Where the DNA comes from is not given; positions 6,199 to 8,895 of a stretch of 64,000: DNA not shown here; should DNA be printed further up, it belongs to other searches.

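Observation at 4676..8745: FGGY sugar kinase divergent from a one-ORF fusion of class II aldolase and a GSA-aminomutase-like aminotransferase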

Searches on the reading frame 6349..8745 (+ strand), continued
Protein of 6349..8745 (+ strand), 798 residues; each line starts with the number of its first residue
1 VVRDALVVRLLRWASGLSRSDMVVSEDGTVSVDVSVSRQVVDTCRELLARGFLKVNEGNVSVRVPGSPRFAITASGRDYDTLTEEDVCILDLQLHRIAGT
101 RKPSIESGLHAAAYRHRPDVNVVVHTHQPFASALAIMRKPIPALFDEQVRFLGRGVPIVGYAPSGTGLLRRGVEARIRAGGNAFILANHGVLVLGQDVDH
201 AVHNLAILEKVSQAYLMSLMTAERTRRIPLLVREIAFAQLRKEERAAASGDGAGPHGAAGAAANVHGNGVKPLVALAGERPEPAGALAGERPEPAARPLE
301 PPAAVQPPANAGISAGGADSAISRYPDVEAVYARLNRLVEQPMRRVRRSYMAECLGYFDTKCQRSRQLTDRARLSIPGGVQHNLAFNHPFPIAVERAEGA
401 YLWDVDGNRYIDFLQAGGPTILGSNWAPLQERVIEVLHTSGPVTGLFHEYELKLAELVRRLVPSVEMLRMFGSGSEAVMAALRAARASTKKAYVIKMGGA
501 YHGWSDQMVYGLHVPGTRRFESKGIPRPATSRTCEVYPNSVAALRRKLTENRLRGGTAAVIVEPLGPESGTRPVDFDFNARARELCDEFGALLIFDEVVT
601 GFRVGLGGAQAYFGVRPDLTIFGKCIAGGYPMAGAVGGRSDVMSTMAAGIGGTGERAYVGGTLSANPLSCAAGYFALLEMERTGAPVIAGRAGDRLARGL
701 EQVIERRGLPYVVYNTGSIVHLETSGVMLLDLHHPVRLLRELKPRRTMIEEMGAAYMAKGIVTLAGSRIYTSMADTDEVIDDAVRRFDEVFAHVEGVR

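Call 26: get_annotated_region(hit=H2, flank=9000)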
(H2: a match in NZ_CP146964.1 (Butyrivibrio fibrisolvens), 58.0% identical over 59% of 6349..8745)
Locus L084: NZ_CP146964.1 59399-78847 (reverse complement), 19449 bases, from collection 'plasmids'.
description: Butyrivibrio fibrisolvens strain D1 plasmid pNP243, complete sequence
organism: Butyrivibrio fibrisolvens (NCBI taxid 831)
taxonomy: Bacteria; Bacillota; Clostridia; Lachnospirales; Lachnospiraceae; Butyrivibrio; Butyrivibrio fibrisolvens
host: -; source: Bovinae,Bovine rumen; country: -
typing (MOB-suite, as given by PLSDB): non-mobilizable
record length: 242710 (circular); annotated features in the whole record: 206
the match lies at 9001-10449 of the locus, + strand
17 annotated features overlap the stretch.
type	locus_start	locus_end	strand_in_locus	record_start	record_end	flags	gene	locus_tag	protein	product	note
CDS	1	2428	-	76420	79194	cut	-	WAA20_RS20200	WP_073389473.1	heavy metal translocating P-type ATPase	GO:0006812 - monoatomic cation transport [Evidence IEA]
CDS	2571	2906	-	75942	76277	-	-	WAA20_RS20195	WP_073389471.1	metal-sensing transcriptional repressor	GO:0006355 - regulation of DNA-templated transcription [Evidence IEA]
CDS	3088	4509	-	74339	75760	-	-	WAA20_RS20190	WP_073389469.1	ATP-binding protein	-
CDS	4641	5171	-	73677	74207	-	-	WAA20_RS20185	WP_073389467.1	GNAT family N-acetyltransferase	-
CDS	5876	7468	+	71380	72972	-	-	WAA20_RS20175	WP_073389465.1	FGGY-family carbohydrate kinase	GO:0016310 - phosphorylation [Evidence IEA]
CDS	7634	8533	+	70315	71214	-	-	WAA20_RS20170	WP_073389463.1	class II aldolase/adducin family protein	-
CDS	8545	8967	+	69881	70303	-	-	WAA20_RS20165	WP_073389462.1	GtrA family protein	-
CDS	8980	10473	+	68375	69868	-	-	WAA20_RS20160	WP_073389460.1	aminotransferase class III-fold pyridoxal phosphate-dependent enzyme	-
CDS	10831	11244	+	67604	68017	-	-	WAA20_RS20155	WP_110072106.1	hypothetical protein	-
CDS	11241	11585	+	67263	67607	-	tnpB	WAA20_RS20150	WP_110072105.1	IS66 family insertion sequence element accessory protein TnpB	-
CDS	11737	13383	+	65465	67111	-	-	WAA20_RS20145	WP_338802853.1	IS66 family transposase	-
CDS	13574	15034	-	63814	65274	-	-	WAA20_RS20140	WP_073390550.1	cobyric acid synthase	GO:0009236 - cobalamin biosynthetic process [Evidence IEA]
CDS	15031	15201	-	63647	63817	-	-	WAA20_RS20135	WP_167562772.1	hypothetical protein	-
CDS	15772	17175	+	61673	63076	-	-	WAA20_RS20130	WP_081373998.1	aldehyde dehydrogenase family protein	-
CDS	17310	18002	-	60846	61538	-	-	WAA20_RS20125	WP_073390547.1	histidine phosphatase family protein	-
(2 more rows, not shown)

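Call 29: find_encoding_contigs(protein=P0007, flank=10000, max_places=2)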
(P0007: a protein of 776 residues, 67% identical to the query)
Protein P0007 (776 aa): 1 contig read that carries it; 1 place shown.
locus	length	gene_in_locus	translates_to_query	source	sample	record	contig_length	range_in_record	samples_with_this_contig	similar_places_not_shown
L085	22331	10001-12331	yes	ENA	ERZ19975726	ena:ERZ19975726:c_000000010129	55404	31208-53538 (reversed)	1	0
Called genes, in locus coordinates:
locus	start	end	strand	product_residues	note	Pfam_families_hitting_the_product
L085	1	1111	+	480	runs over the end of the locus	PF02805:Ada_Zn_binding, PF00165:HTH_AraC (faint), PF12833:HTH_18, PF06029:AlkA_N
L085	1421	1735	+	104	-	-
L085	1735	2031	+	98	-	-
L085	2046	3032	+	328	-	PF00248:Aldo_ket_red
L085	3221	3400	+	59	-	-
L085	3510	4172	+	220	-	PF00392:GntR, PF07729:FCD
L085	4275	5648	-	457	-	PF00278:Orn_DAP_Arg_deC, PF02784:Orn_Arg_deC_N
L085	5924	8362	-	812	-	PF16927:HisKA_7TM, PF00989:PAS, PF08448:PAS_4, PF13188:PAS_8, PF13426:PAS_9 (weak), PF00990:GGDEF, PF00563:EAL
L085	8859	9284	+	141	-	PF00903:Glyoxalase, PF22677:Ble-like_N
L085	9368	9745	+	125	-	PF00903:Glyoxalase (weak)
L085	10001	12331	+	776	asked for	PF00596:Aldolase_II, PF00202:Aminotran_3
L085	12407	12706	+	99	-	-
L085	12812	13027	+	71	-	PF18993:Rv0078B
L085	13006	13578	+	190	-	-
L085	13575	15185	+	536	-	PF00370:FGGY_N, PF02782:FGGY_C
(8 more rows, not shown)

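Call 30: find_encoding_contigs(protein=P0004, flank=10000, max_places=2)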
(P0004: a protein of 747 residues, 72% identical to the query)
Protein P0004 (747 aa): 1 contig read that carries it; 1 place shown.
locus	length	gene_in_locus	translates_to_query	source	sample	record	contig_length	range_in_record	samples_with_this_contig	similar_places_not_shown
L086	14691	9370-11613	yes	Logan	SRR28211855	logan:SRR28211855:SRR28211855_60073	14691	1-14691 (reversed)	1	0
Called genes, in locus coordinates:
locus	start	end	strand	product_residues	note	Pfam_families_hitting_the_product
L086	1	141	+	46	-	?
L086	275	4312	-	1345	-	PF09286:Pro-kuma_activ, PF01833:TIG, PF00041:fn3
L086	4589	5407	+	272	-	PF23169:HalD, PF13640:2OG-FeII_Oxy_3 (weak)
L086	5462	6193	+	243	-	PF25213:HVO_A0261_N (faint), PF01022:HTH_5 (weak), PF12840:HTH_20, PF09339:HTH_IclR (faint)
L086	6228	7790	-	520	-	PF00370:FGGY_N, PF02782:FGGY_C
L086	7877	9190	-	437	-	PF02788:RuBisCO_large_N, PF00016:RuBisCO_large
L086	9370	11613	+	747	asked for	PF00596:Aldolase_II, PF00202:Aminotran_3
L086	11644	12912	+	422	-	PF07690:MFS_1, PF00083:Sugar_tr (weak), PF07690:MFS_1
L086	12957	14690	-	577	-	?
